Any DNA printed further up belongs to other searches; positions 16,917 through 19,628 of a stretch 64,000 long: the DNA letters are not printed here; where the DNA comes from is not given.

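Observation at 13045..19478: Rieske/cytochrome b complex operon with three multiheme c-type cytochromes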

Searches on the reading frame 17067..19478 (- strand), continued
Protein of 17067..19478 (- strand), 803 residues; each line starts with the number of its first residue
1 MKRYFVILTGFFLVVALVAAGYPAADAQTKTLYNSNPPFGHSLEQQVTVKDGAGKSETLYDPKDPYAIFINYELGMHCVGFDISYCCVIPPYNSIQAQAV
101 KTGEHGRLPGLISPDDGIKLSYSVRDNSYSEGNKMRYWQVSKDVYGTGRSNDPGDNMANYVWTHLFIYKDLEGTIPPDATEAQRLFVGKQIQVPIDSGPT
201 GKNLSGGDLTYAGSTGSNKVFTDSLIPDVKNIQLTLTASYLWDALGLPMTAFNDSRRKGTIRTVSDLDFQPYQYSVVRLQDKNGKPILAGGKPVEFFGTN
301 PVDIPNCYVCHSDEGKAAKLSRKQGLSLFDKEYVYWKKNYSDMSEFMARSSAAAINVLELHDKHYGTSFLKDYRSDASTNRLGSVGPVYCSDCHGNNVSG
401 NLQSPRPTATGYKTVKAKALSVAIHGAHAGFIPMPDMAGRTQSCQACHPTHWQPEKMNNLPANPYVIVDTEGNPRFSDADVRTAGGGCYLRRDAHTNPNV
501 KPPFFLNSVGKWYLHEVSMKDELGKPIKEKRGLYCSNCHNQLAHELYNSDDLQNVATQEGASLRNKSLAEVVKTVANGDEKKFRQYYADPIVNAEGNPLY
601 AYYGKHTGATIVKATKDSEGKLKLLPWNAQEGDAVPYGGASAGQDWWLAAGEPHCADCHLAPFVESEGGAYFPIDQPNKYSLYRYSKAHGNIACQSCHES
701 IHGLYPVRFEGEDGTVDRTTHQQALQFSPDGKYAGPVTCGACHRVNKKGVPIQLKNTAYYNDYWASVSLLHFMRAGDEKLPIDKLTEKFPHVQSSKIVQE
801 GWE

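Call 44: search_solved_structures(query=A2, max_evalue=10, show_alignments=3)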
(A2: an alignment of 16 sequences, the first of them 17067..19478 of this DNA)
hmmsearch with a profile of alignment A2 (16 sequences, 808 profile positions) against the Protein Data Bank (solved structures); distinct sequences matched with E-value up to 10: 5.
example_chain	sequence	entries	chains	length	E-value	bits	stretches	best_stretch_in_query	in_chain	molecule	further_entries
8q1w_A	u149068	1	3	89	0.036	15.6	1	527-560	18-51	Putative lipoprotein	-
1ehj_A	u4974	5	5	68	0.38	12.2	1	681-732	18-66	CYTOCHROME C7 | CYTOCHROME C551.5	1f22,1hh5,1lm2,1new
2c1d_A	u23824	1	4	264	0.48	11.9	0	387-550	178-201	SOXA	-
2w7v_A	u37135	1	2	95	0.6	11.6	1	245-283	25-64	GENERAL SECRETION PATHWAY PROTEIN L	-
1kwj_A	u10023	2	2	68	1.5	10.3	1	681-732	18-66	cytochrome c7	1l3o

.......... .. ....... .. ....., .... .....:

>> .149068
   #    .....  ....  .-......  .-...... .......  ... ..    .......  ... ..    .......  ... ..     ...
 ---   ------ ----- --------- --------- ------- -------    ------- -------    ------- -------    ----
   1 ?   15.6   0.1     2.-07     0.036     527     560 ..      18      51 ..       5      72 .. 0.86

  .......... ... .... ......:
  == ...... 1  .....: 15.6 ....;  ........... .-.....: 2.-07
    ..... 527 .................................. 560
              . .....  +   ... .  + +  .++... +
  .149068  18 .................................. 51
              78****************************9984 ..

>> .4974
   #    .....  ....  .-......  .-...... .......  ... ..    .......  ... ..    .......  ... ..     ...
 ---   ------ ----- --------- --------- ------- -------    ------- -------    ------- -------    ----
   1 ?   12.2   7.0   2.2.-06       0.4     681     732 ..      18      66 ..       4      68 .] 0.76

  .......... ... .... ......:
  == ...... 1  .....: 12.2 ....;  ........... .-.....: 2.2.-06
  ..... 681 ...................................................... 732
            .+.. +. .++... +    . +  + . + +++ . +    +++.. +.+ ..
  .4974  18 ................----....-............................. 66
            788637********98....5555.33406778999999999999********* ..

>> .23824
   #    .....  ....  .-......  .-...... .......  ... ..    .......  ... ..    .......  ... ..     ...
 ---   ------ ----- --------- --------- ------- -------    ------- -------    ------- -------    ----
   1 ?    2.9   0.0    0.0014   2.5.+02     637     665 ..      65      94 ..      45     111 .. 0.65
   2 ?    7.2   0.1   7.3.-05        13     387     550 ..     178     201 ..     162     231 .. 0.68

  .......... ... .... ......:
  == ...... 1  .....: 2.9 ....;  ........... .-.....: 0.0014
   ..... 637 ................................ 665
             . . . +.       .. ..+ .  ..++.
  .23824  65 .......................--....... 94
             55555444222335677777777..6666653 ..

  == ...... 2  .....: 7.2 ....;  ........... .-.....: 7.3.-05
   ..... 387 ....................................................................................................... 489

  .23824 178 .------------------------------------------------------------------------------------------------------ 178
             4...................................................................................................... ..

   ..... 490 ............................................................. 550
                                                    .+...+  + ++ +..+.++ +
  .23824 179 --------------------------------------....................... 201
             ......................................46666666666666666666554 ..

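Call 47: find_homologous_proteins(query=A3, max_evalue=1e-10)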
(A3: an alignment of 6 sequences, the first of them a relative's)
Query A3 (6 sequences) (738 aa, profile of the alignment): 7 proteins with E <= 1e-10 among 8000 candidates.
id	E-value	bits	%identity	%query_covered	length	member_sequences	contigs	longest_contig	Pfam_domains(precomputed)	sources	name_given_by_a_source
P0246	0.0e+0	1119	100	100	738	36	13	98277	PF14522.12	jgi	-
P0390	0.0e+0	1032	82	97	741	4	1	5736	PF14522.12,PF22113.2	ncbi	-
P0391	0.0e+0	1024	76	97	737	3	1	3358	PF14522.12,PF22113.2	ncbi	-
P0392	1.2e-277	941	70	96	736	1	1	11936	PF14522.12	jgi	-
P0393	5.3e-264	896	66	96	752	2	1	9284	PF14522.12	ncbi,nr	ncbi:MAG: hypothetical protein D6739_12715 [Nitrospirae bacterium]|nr:MAG: hypothetical protein D673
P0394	5.2e-258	876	33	75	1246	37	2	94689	PF14522.12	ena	-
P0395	2.4e-188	646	29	95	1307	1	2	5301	PF17963.8,PF17892.8,PF17803.8,PF14522.12,PF18911.7,PF22113.2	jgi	jgi:hypothetical protein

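Call 68: search_protein_families(library=pfam, proteins=[L014:5435-6910:+, L014:6907-7752:+, L014:8110-10404:+], max_evalue=0.01)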
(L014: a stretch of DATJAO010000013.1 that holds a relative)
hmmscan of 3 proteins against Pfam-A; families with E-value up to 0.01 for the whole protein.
L014:5435-6910:+ (491 aa): 2 families
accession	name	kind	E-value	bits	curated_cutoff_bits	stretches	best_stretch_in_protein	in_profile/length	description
PF03972.19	MmgE_PrpD_N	-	8.3e-75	251.6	32.1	1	38-278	1-242/244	MmgE/PrpD N-terminal domain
PF19305.4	MmgE_PrpD_C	-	4.8e-41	140.9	32.1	1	295-467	1-170/173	MmgE/PrpD C-terminal domain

L014:6907-7752:+ (281 aa): 1 family
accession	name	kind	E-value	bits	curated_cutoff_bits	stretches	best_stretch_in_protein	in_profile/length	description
PF02679.21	ComA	-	3.4e-84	282.5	25.2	1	20-268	1-242/243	(2R)-phospho-3-sulfolactate synthase (ComA)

L014:8110-10404:+ (764 aa): 2 families
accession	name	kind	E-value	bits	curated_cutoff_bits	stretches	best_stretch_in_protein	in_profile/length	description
PF22085.1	NorB_cytochrome_c-like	-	6.2e-55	186.8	29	1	47-221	1-181/181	Nitric oxide reductase subunit B, cytochrome c-like domain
PF00115.25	COX1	-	1.9e-51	175.8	34.8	1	286-702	2-407/436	Cytochrome C and Quinol oxidase polypeptide I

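Call 69: predict_structure(alignment_id=A4)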
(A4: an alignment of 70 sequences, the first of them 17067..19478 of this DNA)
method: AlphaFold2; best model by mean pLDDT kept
length: 803 residues; sequences in the alignment: 70
mean_pLDDT: 85.8   pTM: 0.87
mean pLDDT of the five models: 85.8, 84.0, 82.6, 82.2, 78.7
residues with pLDDT >= 90: 384; 70-90: 347; 50-70: 55; < 50: 17
segments of 3 or more residues with pLDDT < 50: 21-30, 130-132
pLDDT, mean of each block of 10 residues (from residue 1): 74 71 45 85 93 86 93 58 77 88 90 96 79 67 84 88 91 92 93 88 91 92 84 90 87 78 84 89 95 91 81 91 96 95 91 93 93 88 87 78 66 79 85 87 76 69 80 88 74 77 89 95 92 89 94 94 97 97 94 88 84 90 91 84 69 91 92 88 90 84 60 73 88 89 97 96 96 92 96 93 80
secondary structure, 60 per line:
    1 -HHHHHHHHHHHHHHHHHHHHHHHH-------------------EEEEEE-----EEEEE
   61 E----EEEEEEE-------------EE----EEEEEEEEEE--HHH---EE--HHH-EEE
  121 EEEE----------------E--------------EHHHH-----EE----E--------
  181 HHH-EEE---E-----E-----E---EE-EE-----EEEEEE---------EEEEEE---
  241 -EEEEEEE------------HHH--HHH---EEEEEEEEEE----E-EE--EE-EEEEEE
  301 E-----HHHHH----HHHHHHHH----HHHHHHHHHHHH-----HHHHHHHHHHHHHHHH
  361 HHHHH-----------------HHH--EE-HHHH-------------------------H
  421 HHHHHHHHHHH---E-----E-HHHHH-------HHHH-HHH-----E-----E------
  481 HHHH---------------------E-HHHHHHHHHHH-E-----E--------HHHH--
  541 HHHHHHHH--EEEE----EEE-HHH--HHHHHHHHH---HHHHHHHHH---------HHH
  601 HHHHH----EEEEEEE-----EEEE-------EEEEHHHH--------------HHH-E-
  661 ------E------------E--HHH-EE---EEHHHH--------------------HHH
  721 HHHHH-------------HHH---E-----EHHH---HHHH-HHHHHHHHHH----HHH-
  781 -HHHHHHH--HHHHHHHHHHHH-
elements in order (helices of 4 or more, strands of 3 or more residues): H2-25 E45-50 E56-61 E66-72 E92-101 E118-124 H157-160 E185-187 E217-222 E232-237 E242-248 E272-281 E295-301 H307-311 H316-323 H328-339 H345-365 H391-394 H420-431 H443-447 H455-458 H481-484 H508-518 H535-538 H541-548 E551-554 E559-561 H568-576 H580-588 H598-605 E610-616 E622-625 E633-636 H637-640 H694-697 H718-725 H758-761 H763-772 H782-788 H791-802

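Call 71: fold_search(model_id=the predicted structure, library=pdb)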
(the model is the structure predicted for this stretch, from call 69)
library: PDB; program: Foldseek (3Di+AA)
matches with E <= 10: 242; with E <= 0.001: 0
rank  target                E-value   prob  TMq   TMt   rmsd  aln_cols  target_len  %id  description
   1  7d4y_A                5.0e-03  0.44  0.11  0.13  14.0       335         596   11  Structure of human wild-type peptidylarginine deiminase type III (PAD3) (released 2021-06-02)
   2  6ce1                  3.3e-02  0.25  0.10  0.13  13.9       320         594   10  Crystal structure of Peptidyl Arginine Deiminase Type III (PADI3) (released 2019-02-13)
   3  9huj_B                3.5e-02  0.23  0.12  0.15  13.9       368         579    8  CryoEM structure of human peptidylarginine deiminase type 4 (PAD4) in complex with heparin oligomer (12 subunits) (released 2025-10-22)
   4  5j7o_F                3.5e-02  0.02  0.04  0.05  33.9       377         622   11  Faustovirus major capsid protein (released 2016-05-18)
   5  9huh_B                3.7e-02  0.33  0.11  0.15  13.3       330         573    8  CryoEM structure of human peptidylarginine deiminase type 4 (PAD4) in 10 mM calcium (released 2025-10-22)
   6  9huh_A                8.0e-02  0.21  0.11  0.15  13.6       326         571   10  CryoEM structure of human peptidylarginine deiminase type 4 (PAD4) in 10 mM calcium (released 2025-10-22)
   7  9dpz                  9.0e-02  0.21  0.11  0.14  13.9       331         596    8  Potent inhibition of the protein arginine deiminases (PAD1-4) by targeting a Ca2+ dependent allosteric binding site (released 2025-05-28)
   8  3b1t                  1.3e-01  0.13  0.09  0.11  13.3       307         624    7  Crystal structure of human peptidylarginine deiminase 4 in complex with o-Cl-amidine (released 2011-10-26)
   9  5j7o_B                1.4e-01  0.01  0.04  0.05  34.5       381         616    9  Faustovirus major capsid protein (released 2016-05-18)
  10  3apm                  1.5e-01  0.14  0.09  0.12  13.6       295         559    8  Crystal structure of the human SNP PAD4 protein (released 2011-01-26)
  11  2dey_X                1.6e-01  0.13  0.12  0.15  14.7       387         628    8  Crystal structure of human peptidylarginine deiminase 4 in complex with histone H4 N-terminal tail including Arg3 (released 2006-04-11)
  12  8smk_A                1.6e-01  0.11  0.09  0.12  23.3       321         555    9  hPAD4 bound to Activating Fab hA362 (released 2024-03-06)
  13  4k15_C                1.6e-01  0.08  0.03  0.17  18.4       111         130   12  2.75 Angstrom Crystal Structure of Hypothetical Protein lmo2686 from Listeria monocytogenes EGD-e (released 2013-04-17)
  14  9fmn_A                1.6e-01  0.08  0.10  0.12  15.4       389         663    6  Structure of Human PADI6 (released 2024-10-02)
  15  9i2s_A                2.0e-01  0.25  0.11  0.37  13.5       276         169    8  Velvet domain of the transcriptional regulator VeA (released 2025-05-07)
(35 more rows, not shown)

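Call 76: search_protein_families(library=pfam, alignment_id=A5, max_evalue=0.00001)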
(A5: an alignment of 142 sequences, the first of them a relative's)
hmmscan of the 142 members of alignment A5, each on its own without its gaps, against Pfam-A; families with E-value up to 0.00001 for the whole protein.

A. member 1, L013:3431-6355:+ (974 aa): 4 families
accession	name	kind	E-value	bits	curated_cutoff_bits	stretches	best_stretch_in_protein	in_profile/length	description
PF00171.27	Aldedh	-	1.3e-139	466.1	23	1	499-956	7-458/461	Aldehyde dehydrogenase family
PF01619.24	Pro_dh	-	1.7e-90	303.8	27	1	133-422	3-277/278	Proline dehydrogenase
PF18083.6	PutA_N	-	8.3e-31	106.8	25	1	12-122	1-113/113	Proline utilization A N-terminal domain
PF05893.19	LuxC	-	9.8e-06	25.1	21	0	600-777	67-240/401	Acyl-CoA reductase (LuxC)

B. families by the number of members that match (of 142 scanned): 164 families (the first 25 are shown)
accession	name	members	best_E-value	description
PF07719.23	TPR_2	7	1.4e-28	Tetratricopeptide repeat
PF13414.12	TPR_11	7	7.1e-28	TPR repeat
PF00515.34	TPR_1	7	2.2e-27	Tetratricopeptide repeat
PF13431.12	TPR_17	7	7.3e-25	Tetratricopeptide repeat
PF13432.12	TPR_16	7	1.1e-24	Tetratricopeptide repeat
PF14559.12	TPR_19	7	7.1e-20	Tetratricopeptide repeat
PF13428.12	TPR_14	7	2.2e-19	Tetratricopeptide repeat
PF13181.12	TPR_8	7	1e-17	Tetratricopeptide repeat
PF13424.12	TPR_12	7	2.9e-17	Tetratricopeptide repeat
PF13371.12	TPR_9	7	1.2e-15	Tetratricopeptide repeat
PF13176.12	TPR_7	7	3.8e-13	Tetratricopeptide repeat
PF13174.12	TPR_6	7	8.7e-10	Tetratricopeptide repeat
PF23914.1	TPR_CcmH_CycH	7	1.6e-09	Cytochrome c-type biogenesis protein H TPR domain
PF07690.21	MFS_1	6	3.4e-54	Major Facilitator Superfamily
PF12895.13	ANAPC3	6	1.6e-10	Anaphase-promoting complex, cyclosome, subunit 3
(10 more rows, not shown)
